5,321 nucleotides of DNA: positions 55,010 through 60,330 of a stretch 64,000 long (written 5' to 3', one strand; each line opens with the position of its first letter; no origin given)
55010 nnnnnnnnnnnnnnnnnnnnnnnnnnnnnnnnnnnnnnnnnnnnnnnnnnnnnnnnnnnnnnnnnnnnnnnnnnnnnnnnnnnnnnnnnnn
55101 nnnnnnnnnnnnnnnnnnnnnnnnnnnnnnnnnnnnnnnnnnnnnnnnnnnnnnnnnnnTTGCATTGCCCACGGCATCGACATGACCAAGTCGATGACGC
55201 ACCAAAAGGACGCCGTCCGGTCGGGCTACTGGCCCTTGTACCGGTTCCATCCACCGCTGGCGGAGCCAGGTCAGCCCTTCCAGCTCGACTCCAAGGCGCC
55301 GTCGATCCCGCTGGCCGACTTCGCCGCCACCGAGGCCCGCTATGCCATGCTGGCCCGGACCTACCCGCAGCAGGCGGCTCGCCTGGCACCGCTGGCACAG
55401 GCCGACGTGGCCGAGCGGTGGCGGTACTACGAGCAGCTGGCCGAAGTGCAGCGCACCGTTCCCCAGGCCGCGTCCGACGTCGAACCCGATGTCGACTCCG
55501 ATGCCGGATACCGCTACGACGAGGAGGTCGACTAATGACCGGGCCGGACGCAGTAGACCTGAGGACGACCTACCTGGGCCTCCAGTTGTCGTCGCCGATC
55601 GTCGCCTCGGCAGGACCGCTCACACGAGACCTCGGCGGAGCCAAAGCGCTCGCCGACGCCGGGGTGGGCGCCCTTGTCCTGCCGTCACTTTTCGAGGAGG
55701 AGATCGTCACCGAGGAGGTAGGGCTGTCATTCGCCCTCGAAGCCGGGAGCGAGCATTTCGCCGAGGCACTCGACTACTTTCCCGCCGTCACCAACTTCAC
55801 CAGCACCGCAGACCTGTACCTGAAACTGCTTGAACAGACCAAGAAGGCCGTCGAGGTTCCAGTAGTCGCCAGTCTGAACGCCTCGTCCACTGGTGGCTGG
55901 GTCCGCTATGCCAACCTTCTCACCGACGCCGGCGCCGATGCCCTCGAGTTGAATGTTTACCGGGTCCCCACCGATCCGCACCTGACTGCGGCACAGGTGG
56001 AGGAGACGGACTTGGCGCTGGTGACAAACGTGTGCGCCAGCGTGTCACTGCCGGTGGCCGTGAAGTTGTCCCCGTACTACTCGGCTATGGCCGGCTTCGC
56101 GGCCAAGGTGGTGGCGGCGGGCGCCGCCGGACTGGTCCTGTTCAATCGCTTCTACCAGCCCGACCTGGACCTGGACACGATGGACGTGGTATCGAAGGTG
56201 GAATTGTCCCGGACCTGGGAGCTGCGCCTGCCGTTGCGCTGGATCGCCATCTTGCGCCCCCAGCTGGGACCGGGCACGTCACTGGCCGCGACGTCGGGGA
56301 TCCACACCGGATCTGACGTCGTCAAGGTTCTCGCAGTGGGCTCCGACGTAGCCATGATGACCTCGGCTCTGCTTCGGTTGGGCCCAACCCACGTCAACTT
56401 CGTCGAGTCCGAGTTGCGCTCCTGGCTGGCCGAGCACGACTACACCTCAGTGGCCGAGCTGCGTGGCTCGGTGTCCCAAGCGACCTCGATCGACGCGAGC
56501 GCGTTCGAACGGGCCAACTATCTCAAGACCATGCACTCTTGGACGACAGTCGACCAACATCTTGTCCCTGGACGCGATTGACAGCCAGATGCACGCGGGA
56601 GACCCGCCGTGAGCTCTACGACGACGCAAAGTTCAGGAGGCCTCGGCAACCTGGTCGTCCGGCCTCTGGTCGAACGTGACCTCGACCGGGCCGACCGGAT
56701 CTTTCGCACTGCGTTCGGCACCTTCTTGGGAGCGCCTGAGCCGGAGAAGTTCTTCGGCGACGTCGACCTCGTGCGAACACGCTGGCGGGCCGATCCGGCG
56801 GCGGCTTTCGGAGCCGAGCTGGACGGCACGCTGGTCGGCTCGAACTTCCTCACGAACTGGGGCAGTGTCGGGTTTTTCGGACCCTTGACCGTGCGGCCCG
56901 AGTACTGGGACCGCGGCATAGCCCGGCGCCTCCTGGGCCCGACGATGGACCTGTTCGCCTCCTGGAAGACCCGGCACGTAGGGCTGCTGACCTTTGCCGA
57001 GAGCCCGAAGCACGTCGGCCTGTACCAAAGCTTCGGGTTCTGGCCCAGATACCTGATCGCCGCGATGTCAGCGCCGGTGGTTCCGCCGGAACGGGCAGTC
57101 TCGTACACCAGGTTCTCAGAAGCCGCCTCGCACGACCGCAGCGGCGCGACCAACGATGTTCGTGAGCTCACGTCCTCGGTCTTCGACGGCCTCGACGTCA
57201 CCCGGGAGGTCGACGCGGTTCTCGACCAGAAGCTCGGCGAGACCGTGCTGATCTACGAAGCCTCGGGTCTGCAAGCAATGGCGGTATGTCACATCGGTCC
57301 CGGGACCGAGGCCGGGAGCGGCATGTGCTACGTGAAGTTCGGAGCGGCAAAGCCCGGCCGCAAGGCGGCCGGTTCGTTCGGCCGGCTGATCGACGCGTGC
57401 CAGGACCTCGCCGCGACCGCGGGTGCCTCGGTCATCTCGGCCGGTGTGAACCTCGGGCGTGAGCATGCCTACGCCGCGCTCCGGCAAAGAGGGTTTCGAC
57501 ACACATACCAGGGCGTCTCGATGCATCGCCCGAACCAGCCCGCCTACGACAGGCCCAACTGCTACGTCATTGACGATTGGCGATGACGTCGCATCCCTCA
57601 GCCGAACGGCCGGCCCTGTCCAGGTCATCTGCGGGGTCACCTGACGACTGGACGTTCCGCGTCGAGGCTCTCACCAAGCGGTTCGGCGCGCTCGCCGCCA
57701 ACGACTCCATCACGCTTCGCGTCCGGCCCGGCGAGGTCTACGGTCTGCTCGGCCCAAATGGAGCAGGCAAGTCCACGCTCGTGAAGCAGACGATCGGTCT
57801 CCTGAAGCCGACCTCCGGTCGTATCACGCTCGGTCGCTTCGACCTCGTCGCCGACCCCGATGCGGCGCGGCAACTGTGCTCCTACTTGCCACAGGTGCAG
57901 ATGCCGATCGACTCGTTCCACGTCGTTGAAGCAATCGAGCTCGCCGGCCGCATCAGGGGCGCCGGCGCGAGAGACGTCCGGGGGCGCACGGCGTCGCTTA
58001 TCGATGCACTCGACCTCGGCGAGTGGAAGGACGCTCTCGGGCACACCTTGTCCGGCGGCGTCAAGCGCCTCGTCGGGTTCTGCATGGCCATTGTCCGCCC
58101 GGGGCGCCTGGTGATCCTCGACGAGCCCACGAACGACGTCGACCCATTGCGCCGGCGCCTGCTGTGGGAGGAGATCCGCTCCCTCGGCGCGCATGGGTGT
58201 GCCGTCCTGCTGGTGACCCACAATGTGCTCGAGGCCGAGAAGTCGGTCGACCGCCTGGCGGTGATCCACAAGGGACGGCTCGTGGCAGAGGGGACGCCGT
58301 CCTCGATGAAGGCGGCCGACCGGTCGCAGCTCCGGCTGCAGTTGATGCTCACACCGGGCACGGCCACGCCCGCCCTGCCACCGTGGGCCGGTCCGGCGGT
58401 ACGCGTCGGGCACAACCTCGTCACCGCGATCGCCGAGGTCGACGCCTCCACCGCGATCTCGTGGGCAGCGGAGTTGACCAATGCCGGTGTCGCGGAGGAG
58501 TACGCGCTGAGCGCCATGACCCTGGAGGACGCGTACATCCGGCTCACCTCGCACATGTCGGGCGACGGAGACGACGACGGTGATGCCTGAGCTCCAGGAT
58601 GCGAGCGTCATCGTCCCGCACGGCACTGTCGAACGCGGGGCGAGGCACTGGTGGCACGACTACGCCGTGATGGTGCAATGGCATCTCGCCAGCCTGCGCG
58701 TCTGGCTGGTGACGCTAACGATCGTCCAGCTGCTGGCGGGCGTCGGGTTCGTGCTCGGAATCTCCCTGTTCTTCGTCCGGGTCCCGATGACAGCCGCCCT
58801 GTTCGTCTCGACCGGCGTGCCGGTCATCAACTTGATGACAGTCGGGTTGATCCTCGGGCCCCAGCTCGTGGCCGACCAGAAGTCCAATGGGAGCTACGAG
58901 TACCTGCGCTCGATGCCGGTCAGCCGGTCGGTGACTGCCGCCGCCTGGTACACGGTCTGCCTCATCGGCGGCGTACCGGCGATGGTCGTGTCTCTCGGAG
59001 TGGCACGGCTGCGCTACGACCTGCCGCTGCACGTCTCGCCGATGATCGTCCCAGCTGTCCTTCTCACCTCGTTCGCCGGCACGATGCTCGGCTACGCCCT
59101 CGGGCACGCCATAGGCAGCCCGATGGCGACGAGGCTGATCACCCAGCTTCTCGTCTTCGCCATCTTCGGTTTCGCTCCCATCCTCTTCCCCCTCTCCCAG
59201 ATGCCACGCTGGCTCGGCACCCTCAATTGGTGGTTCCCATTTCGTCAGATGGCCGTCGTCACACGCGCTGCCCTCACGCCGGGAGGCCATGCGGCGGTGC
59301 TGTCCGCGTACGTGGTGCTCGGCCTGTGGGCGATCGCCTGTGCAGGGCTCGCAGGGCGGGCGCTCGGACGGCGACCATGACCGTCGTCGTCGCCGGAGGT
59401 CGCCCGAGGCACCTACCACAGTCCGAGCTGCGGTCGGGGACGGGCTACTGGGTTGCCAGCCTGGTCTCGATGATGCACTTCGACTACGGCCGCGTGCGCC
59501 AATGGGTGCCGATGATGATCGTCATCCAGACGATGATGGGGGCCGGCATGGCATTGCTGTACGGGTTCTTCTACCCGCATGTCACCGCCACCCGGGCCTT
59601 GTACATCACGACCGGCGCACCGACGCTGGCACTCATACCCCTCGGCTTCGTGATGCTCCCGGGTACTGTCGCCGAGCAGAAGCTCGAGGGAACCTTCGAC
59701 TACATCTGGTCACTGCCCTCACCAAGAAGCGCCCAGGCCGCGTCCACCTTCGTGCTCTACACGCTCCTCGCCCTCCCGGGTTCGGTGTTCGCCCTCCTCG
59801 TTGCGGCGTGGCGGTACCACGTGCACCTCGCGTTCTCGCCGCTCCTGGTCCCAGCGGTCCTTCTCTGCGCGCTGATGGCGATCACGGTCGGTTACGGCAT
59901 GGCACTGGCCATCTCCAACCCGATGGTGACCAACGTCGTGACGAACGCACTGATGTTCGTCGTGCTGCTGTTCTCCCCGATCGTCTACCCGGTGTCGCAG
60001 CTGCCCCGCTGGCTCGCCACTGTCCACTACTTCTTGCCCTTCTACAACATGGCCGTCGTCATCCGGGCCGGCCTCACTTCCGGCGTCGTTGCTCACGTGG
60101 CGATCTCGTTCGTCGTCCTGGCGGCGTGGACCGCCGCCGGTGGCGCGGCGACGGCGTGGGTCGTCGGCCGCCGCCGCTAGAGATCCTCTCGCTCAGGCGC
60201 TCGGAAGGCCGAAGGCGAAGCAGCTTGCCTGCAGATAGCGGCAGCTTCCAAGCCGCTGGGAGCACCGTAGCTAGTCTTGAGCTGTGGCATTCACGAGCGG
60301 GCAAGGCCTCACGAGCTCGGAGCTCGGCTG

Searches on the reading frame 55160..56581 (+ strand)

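Call 4: search_protein_families(library=ncbifam, proteins=[window:55160-56581:+])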
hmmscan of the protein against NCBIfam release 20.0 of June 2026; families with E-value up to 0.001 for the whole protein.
window:55160-56581:+ (473 aa): 8 families
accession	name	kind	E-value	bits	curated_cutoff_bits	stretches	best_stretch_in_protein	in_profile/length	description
NF005741.0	PRK07565.1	subfamily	7.8e-122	406.5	303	1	132-462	2-330/335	dihydroorotate dehydrogenase-like protein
NF005574.0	PRK07259.1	equivalog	8e-16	57.8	269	1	136-341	7-205/304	dihydroorotate dehydrogenase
NF006183.0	PRK08318.1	equivalog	1.2e-15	57.3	335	1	132-450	2-330/422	NAD-dependent dihydropyrimidine dehydrogenase subunit PreA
NF041011.1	dihydoor_dh_Arch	equivalog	2e-13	50.1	330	1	222-437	76-286/289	dihydroorotate dehydrogenase PyrD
TIGR01037.2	pyrD_sub1_fam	subfamily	9.6e-12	44.6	270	1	135-436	2-297/300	dihydroorotate dehydrogenase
NF002702.0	PRK02506.1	equivalog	1.4e-10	40.8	301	1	365-439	236-310/313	dihydroorotate oxidase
NF003648.0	PRK05286.2-1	equivalog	6.2e-06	25.3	433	1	248-440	162-357/360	quinone-dependent dihydroorotate dehydrogenase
NF003645.0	PRK05286.1-2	equivalog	4.5e-05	22.4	366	1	286-439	192-355/359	quinone-dependent dihydroorotate dehydrogenase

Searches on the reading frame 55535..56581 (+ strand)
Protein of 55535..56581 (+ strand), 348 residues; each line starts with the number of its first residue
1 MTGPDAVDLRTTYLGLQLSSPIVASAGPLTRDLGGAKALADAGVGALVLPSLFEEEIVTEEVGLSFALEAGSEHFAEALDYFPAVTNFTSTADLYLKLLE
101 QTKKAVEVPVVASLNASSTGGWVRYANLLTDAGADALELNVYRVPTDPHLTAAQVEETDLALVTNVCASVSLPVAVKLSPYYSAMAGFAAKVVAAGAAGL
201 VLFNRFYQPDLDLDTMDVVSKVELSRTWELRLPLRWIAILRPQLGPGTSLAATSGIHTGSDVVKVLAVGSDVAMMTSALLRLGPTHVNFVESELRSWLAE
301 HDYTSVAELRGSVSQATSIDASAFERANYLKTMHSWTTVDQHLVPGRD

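Call 89: search_protein_families(library=pfam, proteins=[window:55535-56581:+], max_evalue=0.001)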
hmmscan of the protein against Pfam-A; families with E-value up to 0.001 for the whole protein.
window:55535-56581:+ (348 aa): 2 families
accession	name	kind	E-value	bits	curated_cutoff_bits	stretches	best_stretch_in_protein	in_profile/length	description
PF01180.27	DHO_dh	-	8.5e-11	42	27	1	99-297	84-290/291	Dihydroorotate dehydrogenase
PF01070.24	FMN_dh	-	0.00036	20.1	24.9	0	244-277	270-303/350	FMN-dependent dehydrogenase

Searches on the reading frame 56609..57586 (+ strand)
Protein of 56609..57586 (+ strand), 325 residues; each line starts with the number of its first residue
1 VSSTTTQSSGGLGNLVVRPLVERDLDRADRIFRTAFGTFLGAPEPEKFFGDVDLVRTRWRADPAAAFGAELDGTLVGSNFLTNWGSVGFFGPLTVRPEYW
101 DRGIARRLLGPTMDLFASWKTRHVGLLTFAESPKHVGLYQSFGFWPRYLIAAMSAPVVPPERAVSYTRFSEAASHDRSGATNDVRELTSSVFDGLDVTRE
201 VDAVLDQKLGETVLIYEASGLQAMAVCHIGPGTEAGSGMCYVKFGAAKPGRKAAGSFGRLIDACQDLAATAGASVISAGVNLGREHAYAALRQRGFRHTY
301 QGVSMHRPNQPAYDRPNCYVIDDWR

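Call 57: search_protein_families(library=pfam, proteins=[window:56609-57586:+], max_evalue=0.0001)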
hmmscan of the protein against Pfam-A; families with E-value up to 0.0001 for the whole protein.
window:56609-57586:+ (325 aa): 2 families
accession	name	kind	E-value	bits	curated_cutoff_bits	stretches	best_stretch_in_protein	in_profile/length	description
PF00583.31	Acetyltransf_1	-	6.5e-11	43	20.7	1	51-144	23-116/116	Acetyltransferase (GNAT) family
PF13508.13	Acetyltransf_7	-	1.4e-05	25.8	27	1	66-144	5-82/84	Acetyltransferase (GNAT) domain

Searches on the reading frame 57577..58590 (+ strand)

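Call 57: search_protein_families(library=pfam, proteins=[window:57577-58590:+], max_evalue=0.0001)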
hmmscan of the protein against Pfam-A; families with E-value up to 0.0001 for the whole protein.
window:57577-58590:+ (337 aa): 2 families
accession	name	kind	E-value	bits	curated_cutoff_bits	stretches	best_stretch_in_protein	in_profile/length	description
PF00005.33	ABC_tran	-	2e-23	84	25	1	44-186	3-137/137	ABC transporter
PF13304.12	AAA_21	-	6.8e-12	46.5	27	1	157-218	237-301/304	AAA domain, putative AbiEii toxin, Type IV TA system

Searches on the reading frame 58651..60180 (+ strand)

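Call 57: search_protein_families(library=pfam, proteins=[window:58651-60180:+], max_evalue=0.0001)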
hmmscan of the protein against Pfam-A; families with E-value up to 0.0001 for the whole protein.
window:58651-60180:+ (509 aa): 2 families
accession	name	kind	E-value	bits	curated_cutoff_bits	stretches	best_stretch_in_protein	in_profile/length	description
PF01061.29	ABC2_membrane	-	5e-09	36.4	26.9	1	287-473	18-208/211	ABC-2 type transporter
PF12698.13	ABC2_membrane_3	-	2e-08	34.2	31.6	1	331-501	175-345/347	ABC-2 family transporter protein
